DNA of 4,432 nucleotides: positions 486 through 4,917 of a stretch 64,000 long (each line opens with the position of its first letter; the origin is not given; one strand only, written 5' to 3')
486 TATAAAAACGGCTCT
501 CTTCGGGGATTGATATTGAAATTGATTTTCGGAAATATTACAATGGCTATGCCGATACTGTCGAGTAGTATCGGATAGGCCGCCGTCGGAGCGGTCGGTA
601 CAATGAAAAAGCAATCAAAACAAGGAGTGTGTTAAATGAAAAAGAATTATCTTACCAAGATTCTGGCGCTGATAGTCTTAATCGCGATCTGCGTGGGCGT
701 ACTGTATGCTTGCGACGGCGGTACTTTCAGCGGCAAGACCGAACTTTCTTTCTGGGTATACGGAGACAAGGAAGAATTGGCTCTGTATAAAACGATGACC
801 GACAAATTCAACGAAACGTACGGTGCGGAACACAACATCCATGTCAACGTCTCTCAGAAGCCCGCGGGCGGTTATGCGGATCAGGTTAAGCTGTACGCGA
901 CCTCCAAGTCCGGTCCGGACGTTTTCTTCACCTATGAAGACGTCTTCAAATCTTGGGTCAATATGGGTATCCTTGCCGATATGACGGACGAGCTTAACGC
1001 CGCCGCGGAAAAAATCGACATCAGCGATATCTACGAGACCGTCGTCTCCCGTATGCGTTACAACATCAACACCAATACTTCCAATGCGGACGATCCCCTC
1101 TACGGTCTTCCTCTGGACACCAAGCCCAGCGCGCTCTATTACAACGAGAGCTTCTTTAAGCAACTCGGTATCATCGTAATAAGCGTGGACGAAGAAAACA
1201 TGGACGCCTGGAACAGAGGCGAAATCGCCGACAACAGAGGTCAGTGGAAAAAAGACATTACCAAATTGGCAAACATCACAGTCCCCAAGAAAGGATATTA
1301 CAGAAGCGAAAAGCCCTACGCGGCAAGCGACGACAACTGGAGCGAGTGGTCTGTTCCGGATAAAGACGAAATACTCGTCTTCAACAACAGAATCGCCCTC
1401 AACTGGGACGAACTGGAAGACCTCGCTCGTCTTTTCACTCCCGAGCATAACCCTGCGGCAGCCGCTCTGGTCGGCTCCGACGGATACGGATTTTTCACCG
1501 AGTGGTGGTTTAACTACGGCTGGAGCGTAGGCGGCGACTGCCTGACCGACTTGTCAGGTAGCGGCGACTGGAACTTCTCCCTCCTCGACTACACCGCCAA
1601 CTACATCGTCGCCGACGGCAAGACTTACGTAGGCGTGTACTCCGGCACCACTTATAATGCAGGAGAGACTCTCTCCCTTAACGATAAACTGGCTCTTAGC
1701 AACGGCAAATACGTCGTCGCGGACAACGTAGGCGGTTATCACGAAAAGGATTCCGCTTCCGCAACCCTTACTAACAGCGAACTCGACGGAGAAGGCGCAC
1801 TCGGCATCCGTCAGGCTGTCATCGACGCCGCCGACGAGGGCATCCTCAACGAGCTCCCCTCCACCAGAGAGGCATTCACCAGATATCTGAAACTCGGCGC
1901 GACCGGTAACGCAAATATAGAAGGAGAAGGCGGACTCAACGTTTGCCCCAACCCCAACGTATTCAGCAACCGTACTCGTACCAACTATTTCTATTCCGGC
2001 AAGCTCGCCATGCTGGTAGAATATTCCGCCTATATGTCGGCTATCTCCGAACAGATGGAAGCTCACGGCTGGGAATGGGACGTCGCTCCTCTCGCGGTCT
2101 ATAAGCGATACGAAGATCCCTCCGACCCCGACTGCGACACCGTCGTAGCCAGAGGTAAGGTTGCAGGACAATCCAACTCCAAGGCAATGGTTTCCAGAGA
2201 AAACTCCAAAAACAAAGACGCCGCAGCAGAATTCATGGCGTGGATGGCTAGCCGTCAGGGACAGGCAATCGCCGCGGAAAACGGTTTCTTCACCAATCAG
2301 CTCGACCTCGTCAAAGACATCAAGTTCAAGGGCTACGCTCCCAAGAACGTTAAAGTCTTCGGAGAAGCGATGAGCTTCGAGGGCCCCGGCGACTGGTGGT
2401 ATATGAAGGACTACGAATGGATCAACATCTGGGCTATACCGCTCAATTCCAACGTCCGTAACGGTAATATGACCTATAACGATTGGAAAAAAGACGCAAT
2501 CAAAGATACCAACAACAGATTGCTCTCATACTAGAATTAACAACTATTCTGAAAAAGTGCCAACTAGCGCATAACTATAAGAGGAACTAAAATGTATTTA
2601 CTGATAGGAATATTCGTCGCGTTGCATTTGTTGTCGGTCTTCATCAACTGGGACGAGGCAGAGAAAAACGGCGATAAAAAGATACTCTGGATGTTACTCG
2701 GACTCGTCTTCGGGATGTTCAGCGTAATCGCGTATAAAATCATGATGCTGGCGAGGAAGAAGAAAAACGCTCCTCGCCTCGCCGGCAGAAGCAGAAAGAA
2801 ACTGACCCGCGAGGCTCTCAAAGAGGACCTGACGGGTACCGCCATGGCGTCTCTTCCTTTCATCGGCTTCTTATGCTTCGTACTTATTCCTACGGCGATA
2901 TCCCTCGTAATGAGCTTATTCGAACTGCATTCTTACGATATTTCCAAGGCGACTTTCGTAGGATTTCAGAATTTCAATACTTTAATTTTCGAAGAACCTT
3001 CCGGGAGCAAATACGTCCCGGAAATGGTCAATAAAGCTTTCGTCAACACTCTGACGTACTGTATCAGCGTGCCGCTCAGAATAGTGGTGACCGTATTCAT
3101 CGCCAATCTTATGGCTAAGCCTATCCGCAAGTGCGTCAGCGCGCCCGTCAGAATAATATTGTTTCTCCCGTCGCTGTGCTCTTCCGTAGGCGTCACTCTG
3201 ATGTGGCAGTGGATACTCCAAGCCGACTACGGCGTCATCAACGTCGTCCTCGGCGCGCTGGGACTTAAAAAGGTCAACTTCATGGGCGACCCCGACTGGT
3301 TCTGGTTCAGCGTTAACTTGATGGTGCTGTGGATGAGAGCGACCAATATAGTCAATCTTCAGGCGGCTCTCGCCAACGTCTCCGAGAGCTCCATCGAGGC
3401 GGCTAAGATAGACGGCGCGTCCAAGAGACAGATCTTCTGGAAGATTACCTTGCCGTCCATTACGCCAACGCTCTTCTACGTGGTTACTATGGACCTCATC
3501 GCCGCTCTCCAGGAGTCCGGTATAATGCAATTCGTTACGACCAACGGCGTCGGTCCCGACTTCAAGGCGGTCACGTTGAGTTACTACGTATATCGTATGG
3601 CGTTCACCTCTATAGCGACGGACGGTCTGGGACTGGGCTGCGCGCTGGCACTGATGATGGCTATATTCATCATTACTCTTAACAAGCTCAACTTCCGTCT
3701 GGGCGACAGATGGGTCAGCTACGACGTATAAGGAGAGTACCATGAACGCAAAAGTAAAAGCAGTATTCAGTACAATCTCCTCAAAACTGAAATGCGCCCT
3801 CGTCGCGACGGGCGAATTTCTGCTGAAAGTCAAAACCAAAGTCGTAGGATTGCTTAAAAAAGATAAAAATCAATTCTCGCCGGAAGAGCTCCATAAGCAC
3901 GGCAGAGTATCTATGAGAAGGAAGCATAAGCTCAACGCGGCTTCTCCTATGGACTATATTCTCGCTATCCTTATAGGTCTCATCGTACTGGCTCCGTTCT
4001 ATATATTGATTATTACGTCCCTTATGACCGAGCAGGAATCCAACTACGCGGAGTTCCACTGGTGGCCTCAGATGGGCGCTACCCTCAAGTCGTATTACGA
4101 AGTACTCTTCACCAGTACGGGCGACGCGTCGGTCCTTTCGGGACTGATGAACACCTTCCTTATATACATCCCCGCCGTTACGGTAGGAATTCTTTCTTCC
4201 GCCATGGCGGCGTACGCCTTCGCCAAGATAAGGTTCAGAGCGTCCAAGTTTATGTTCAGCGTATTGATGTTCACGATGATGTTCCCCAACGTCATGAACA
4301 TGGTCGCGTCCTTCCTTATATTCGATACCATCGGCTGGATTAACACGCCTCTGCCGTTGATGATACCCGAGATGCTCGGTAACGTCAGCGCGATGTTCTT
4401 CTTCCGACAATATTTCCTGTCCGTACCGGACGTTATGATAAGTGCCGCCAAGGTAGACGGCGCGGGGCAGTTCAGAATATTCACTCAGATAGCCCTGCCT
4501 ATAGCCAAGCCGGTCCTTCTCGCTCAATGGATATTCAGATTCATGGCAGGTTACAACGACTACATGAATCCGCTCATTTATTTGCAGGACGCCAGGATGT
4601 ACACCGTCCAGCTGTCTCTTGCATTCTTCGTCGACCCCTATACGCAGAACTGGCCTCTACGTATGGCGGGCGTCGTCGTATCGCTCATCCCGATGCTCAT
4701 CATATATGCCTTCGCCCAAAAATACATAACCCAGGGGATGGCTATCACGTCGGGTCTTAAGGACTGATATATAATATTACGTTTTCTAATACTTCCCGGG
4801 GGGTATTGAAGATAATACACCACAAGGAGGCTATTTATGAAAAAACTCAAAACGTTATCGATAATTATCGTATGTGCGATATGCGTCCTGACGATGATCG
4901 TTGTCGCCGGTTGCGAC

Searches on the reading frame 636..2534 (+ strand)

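Call 7: search_protein_families(library=pfam, proteins=[window:636-2534:+], max_evalue=0.001)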
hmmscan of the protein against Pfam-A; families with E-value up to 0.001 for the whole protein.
window:636-2534:+ (632 aa): 3 families
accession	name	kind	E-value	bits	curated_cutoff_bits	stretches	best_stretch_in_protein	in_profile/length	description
PF01547.30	SBP_bac_1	-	5.1e-17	63.3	26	2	51-221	7-148/307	Bacterial extracellular solute-binding protein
PF13416.11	SBP_bac_8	-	2.8e-15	57.3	27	2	55-176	3-106/279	Bacterial extracellular solute-binding protein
PF13531.11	SBP_bac_11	-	1.4e-06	28.7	25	0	522-551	197-226/227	Bacterial extracellular solute-binding protein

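Call 67: search_protein_families(library=ncbifam, proteins=[window:636-2534:+], max_evalue=0.001)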
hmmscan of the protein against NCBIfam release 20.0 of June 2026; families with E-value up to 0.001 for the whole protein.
window:636-2534:+ (632 aa): 3 families
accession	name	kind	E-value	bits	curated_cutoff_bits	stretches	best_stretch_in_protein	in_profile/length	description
NF007011.0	PRK09474.1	equivalog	1.1e-05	24.4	291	1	24-124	20-113/396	maltose/maltodextrin ABC transporter substrate-binding protein MalE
TIGR03850.1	bind_CPR_0540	equivalog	1.1e-05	24.2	299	0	9-181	3-177/437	carbohydrate ABC transporter substrate-binding protein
NF053763.1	ABCarbgalBndGanS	equivalog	0.00015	20.6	700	1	40-174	42-157/420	galactooligosaccharide ABC transporter substrate-binding protein GanS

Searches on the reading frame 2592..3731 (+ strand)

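Call 7: search_protein_families(library=pfam, proteins=[window:2592-3731:+], max_evalue=0.001)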
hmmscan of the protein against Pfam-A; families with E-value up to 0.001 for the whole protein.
window:2592-3731:+ (379 aa): 1 family
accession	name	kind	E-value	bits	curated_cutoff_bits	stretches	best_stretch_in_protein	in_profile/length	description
PF00528.27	BPD_transp_1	-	2.4e-15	57.2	26.4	1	164-364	2-168/184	Binding-protein-dependent transport system inner membrane component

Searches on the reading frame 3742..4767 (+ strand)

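Call 7: search_protein_families(library=pfam, proteins=[window:3742-4767:+], max_evalue=0.001)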
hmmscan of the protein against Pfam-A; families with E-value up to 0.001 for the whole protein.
window:3742-4767:+ (341 aa): 1 family
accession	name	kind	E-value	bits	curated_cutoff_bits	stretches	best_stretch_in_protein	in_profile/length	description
PF00528.27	BPD_transp_1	-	4.7e-12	46.4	26.4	1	150-333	2-182/184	Binding-protein-dependent transport system inner membrane component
